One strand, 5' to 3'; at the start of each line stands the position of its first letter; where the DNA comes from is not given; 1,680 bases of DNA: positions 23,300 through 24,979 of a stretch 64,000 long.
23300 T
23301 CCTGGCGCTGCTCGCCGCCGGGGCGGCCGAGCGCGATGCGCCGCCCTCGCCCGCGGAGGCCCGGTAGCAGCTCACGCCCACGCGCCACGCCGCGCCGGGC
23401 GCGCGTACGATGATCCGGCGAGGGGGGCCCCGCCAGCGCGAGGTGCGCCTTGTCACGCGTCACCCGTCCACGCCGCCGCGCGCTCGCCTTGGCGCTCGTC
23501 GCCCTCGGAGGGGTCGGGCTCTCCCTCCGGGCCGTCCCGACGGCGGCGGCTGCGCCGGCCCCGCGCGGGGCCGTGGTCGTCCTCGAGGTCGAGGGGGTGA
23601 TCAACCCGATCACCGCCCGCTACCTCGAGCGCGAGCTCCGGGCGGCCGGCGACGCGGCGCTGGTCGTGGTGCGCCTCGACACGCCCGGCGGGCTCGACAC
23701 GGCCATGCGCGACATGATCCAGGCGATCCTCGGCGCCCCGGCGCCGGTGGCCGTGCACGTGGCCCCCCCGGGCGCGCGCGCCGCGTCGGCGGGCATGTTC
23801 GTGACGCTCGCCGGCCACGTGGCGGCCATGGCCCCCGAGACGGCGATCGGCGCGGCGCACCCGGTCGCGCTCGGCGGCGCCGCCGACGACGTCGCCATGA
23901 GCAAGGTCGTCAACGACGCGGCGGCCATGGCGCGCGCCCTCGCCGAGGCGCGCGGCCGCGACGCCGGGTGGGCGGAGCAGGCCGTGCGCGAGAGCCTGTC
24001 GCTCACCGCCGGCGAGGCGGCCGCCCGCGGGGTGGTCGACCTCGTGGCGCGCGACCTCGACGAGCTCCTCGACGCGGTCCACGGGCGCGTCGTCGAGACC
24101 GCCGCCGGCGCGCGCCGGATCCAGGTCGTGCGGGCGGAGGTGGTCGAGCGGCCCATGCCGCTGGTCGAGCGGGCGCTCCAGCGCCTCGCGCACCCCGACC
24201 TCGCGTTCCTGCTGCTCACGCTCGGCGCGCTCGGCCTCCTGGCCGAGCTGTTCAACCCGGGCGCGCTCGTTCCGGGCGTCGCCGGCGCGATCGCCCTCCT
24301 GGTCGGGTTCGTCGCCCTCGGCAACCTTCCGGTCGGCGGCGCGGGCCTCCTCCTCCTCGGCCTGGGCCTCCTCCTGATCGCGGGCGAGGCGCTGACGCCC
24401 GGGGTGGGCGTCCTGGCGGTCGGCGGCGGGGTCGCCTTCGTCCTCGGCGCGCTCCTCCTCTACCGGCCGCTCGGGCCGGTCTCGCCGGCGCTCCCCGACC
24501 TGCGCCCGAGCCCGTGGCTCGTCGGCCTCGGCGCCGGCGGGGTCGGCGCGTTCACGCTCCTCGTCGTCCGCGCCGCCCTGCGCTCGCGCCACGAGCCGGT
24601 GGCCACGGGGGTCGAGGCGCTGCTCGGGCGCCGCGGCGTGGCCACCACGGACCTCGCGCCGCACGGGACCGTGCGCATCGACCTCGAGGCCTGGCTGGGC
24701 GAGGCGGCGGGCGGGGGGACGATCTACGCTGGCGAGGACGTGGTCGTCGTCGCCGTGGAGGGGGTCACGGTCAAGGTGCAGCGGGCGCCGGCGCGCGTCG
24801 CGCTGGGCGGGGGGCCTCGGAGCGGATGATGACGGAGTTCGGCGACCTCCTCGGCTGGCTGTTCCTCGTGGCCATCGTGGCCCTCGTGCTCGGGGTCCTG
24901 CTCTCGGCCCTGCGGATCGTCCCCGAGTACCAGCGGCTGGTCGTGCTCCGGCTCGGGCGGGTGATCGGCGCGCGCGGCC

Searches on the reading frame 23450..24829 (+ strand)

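Call 66: search_protein_families(library=pfam, proteins=[window:23450-24829:+], max_evalue=0.0001)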
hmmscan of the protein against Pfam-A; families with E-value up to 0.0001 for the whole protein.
window:23450-24829:+ (459 aa): 3 families
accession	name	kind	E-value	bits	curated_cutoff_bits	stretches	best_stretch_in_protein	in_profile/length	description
PF24961.1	NfeD_membrane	-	1.9e-19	70.3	26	1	251-373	2-118/119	NfeD integral membrane domain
PF25145.1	NfeD1b_N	-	3e-13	50.2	40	1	42-196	2-152/189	NfeD1b, N-terminal domain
PF01957.25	NfeD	-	1.1e-10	42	29.1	1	388-445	1-57/57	NfeD-like C-terminal, partner-binding domain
